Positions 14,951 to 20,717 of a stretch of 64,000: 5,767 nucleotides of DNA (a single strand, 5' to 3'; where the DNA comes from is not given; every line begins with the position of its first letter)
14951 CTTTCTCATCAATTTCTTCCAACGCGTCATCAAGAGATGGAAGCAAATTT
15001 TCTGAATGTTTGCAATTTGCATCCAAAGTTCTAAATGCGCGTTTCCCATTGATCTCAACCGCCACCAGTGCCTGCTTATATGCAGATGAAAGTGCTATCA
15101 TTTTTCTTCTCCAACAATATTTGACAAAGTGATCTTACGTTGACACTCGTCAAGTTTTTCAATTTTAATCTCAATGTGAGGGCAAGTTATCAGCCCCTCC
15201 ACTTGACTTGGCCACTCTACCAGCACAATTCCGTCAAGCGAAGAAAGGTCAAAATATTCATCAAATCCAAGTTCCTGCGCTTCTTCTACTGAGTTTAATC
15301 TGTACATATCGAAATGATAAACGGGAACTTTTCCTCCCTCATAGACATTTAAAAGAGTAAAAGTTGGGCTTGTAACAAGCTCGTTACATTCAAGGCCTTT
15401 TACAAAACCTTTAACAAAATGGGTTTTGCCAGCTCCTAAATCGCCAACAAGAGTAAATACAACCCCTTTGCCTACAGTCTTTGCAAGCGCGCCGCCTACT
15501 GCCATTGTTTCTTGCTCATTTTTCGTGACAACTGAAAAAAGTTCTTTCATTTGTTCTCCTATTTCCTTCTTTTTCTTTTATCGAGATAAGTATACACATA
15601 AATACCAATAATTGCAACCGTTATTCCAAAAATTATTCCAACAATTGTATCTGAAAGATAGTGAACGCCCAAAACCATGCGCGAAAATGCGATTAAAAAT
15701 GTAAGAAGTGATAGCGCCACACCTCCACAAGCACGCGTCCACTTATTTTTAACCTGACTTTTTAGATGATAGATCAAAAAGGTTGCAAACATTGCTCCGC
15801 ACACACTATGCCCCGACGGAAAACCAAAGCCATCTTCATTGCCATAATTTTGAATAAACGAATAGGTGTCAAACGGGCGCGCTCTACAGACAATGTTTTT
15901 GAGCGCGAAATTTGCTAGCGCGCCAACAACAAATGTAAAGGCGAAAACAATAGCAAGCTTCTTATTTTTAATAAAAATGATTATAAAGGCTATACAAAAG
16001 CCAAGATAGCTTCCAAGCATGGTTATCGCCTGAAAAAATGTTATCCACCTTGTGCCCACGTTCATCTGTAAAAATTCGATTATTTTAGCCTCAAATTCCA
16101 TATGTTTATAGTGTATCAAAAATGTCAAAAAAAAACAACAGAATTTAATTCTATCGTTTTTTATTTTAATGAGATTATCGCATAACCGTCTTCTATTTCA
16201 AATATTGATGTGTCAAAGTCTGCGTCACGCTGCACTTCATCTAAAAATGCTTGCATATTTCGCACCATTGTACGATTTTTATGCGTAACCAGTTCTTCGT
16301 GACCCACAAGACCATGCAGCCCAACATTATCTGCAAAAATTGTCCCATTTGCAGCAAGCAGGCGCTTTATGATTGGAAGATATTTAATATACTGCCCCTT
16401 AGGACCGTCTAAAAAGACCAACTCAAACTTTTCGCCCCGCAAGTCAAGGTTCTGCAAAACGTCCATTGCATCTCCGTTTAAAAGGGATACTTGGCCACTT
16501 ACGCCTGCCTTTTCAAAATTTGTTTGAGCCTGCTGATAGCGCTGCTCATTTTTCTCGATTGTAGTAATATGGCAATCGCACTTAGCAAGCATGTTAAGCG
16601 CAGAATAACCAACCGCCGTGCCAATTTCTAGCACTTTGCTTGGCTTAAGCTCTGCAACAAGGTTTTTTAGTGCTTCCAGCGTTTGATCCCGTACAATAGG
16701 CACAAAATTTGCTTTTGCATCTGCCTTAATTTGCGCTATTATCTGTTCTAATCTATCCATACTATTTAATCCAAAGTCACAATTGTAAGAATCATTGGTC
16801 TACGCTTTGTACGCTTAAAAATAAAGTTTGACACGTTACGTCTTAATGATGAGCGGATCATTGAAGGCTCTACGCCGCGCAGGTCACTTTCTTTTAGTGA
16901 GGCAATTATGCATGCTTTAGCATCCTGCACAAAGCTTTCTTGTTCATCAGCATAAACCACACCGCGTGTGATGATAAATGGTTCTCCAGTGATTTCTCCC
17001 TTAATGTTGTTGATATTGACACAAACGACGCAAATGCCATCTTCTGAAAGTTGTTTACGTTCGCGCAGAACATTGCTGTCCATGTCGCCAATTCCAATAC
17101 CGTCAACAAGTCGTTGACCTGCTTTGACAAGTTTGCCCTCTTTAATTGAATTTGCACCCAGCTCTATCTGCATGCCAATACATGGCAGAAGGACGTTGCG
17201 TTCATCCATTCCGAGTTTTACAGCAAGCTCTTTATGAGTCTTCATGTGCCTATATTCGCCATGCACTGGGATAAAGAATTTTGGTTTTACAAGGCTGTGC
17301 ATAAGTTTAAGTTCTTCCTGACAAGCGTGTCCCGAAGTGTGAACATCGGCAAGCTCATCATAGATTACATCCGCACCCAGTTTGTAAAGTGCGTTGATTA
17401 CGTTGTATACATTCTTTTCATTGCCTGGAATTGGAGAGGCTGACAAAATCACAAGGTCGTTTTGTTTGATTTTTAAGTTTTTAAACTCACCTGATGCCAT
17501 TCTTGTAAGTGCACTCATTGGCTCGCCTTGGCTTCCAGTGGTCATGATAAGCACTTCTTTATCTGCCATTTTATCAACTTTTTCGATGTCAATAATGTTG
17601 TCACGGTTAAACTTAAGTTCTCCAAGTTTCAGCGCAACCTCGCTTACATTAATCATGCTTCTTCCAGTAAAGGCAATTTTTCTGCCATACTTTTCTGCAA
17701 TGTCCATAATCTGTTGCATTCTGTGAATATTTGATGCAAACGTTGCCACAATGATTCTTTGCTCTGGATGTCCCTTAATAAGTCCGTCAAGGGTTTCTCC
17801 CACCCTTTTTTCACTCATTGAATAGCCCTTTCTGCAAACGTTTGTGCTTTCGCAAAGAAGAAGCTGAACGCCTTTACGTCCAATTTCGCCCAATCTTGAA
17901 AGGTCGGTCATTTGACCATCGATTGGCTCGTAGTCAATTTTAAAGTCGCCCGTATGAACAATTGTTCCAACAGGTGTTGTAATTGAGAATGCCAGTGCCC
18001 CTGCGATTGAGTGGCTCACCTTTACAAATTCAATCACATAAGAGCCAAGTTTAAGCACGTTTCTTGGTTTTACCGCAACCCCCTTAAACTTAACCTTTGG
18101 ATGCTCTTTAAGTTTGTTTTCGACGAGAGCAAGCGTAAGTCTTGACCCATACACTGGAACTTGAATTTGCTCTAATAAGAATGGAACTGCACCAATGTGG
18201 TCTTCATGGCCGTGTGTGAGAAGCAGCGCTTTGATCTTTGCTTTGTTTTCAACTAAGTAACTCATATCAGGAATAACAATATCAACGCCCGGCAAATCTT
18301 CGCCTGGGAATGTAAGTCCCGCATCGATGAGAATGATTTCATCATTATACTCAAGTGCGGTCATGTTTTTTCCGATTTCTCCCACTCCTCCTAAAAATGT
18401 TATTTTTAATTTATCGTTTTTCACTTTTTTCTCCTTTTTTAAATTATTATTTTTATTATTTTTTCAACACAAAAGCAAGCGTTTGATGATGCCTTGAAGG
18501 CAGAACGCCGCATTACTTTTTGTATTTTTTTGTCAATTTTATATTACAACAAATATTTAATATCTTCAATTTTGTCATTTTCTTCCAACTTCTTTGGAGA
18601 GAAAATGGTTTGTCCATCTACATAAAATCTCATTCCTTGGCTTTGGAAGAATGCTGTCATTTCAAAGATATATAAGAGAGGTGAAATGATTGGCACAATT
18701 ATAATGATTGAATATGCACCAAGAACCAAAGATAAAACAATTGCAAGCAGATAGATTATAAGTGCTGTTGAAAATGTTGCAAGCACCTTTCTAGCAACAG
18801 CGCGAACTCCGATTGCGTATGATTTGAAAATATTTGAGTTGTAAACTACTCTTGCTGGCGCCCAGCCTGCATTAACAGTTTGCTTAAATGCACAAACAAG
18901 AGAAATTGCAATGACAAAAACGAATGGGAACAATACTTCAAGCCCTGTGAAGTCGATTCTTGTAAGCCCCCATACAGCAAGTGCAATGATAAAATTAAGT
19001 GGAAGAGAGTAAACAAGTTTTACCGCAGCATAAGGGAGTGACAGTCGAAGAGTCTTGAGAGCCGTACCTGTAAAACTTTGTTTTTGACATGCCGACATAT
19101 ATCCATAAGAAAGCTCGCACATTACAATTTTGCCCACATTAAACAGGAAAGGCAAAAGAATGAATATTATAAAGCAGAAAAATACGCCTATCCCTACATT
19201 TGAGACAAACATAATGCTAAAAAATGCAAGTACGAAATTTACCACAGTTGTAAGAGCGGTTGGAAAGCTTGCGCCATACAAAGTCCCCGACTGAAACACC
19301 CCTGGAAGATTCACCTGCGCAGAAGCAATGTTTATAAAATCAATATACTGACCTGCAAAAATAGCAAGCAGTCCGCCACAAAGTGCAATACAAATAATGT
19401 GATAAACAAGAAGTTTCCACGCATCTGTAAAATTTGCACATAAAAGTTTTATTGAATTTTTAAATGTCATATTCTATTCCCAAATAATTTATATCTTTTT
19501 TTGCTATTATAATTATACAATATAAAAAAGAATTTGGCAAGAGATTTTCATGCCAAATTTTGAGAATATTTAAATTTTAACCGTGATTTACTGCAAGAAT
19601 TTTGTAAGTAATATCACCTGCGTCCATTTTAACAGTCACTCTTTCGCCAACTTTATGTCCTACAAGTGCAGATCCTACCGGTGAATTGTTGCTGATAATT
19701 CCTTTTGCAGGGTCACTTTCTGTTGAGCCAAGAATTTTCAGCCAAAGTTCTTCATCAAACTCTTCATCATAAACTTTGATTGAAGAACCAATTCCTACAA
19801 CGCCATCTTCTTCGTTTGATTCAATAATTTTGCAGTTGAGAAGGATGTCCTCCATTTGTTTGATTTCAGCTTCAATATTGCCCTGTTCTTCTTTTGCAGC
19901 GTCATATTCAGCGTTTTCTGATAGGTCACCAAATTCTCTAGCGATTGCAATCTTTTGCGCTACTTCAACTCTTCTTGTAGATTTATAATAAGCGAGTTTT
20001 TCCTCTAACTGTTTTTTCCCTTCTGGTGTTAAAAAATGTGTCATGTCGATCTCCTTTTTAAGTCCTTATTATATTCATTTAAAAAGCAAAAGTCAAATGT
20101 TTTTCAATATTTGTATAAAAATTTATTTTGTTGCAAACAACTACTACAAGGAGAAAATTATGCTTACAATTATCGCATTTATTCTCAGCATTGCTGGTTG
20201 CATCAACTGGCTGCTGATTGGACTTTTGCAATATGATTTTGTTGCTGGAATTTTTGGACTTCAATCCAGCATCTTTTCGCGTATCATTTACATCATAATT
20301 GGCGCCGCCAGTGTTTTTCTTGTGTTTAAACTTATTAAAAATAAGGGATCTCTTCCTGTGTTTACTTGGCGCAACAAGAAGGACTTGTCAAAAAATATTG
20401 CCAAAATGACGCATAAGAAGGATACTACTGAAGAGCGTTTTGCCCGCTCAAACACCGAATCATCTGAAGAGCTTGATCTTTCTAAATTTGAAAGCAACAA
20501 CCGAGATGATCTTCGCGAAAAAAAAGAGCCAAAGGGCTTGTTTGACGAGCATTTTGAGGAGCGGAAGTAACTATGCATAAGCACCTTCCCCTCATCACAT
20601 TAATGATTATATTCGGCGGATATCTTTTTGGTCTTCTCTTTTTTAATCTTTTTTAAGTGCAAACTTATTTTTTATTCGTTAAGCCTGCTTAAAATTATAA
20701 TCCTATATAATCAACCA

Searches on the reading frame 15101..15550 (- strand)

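Call 43: search_protein_families(library=pfam, proteins=[window:15101-15550:-], max_evalue=0.001)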
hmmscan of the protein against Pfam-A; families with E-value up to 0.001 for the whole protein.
window:15101-15550:- (150 aa): 1 family
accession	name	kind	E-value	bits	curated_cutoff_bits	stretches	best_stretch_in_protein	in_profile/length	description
PF02367.23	TsaE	-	2.8e-39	134.4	26.6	1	10-140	2-128/128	Threonylcarbamoyl adenosine biosynthesis protein TsaE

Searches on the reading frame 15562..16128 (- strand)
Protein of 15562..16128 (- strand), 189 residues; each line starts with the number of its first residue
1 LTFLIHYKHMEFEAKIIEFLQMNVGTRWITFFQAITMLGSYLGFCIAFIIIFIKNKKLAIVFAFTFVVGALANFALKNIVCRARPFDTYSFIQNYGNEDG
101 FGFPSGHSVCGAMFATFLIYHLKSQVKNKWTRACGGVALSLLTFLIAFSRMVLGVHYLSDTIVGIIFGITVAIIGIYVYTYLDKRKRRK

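Call 43: search_protein_families(library=pfam, proteins=[window:15562-16128:-], max_evalue=0.001)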
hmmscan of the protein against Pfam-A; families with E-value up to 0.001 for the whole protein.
window:15562-16128:- (189 aa): 3 families
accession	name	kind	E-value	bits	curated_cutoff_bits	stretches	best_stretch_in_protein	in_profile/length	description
PF01569.27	PAP2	-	4.4e-24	85.1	27.2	1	60-181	3-127/130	PAP2 superfamily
PF14378.12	PAP2_3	-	4e-06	27.2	27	1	48-171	48-187/190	PAP2 superfamily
PF01027.25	Bax1-I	-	0.00036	20.8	34.1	0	112-186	44-120/207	Inhibitor of apoptosis-promoting Bax1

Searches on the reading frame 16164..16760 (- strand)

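Call 44: search_protein_families(library=pfam, proteins=[window:16164-16760:-], max_evalue=0.001)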
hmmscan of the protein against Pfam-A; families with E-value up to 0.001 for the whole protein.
window:16164-16760:- (199 aa): 8 families
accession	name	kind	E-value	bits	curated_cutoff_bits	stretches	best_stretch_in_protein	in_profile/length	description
PF01596.23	Methyltransf_3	-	2.4e-22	79.7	22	1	29-195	34-200/204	O-methyltransferase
PF13578.12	Methyltransf_24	-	6.2e-12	46.8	26.3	1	44-146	1-105/105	Methyltransferase domain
PF13847.12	Methyltransf_31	-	1e-07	32.2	27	1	41-153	5-114/145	Methyltransferase domain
PF13649.12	Methyltransf_25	-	7.9e-07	30.1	27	1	43-117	1-70/97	Methyltransferase domain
PF03602.21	Cons_hypoth95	-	1e-06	29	24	1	37-163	39-171/182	Conserved hypothetical protein 95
PF09445.16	Methyltransf_15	-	3.7e-06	27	22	1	57-122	17-82/165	RNA cap guanine-N2 methyltransferase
PF01135.25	PCMT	-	2.3e-05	24.7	20.3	1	38-98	71-133/210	Protein-L-isoaspartate(D-aspartate) O-methyltransferase (PCMT)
PF08704.16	GCD14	-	0.00066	19.8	26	1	41-121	42-123/247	tRNA methyltransferase complex GCD14 subunit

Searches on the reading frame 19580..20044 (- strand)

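Call 44: search_protein_families(library=pfam, proteins=[window:19580-20044:-], max_evalue=0.001)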
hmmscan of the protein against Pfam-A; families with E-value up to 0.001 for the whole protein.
window:19580-20044:- (155 aa): 2 families
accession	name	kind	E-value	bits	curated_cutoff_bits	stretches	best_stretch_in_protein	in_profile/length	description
PF03449.20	GreA_GreB_N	-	2.8e-26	91.9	24.5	1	4-73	2-71/71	Transcription elongation factor, N-terminal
PF01272.25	GreA_GreB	-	8e-24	83.9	26.9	1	80-153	3-76/77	Transcription elongation factor, GreA/GreB, C-term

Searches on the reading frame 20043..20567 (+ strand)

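Call 44: search_protein_families(library=pfam, proteins=[window:20043-20567:+], max_evalue=0.001)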
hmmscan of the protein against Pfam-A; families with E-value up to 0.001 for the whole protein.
window:20043-20567:+ (175 aa): 1 family
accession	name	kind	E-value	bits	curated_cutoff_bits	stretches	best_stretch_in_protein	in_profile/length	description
PF04070.17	DUF378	-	7.7e-16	58.1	25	1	41-95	3-57/60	Domain of unknown function (DUF378)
